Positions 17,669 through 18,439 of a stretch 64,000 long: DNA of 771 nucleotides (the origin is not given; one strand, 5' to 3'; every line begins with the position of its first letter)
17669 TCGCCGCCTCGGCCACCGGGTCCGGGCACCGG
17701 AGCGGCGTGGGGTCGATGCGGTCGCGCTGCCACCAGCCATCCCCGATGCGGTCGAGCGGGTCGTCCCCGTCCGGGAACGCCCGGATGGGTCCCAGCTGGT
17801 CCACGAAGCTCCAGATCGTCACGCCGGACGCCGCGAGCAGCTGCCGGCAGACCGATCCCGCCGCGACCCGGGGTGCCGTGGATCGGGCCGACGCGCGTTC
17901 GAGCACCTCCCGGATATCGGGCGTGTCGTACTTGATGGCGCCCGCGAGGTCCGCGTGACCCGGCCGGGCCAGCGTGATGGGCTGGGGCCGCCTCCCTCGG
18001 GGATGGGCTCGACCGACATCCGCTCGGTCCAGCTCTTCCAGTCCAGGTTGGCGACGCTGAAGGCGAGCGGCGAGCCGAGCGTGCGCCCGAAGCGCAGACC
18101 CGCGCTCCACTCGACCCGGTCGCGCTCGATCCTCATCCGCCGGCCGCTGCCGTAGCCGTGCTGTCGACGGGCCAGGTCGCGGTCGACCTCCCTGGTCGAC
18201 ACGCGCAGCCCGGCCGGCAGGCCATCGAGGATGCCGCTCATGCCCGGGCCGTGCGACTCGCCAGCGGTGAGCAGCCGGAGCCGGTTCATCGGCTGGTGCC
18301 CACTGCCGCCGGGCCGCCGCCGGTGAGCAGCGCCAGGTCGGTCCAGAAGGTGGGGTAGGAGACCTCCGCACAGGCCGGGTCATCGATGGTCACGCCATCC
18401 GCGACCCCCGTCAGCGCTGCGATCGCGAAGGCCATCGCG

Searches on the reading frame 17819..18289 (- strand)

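Call 7: search_protein_families(library=pfam, proteins=[window:17819-18289:-], max_evalue=0.01)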
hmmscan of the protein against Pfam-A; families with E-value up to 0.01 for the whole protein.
window:17819-18289:- (156 aa): 1 family
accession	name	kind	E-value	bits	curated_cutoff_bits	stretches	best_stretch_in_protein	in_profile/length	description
PF01264.26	Chorismate_synt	-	8e-25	87.7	27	1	4-92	1-90/327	Chorismate synthase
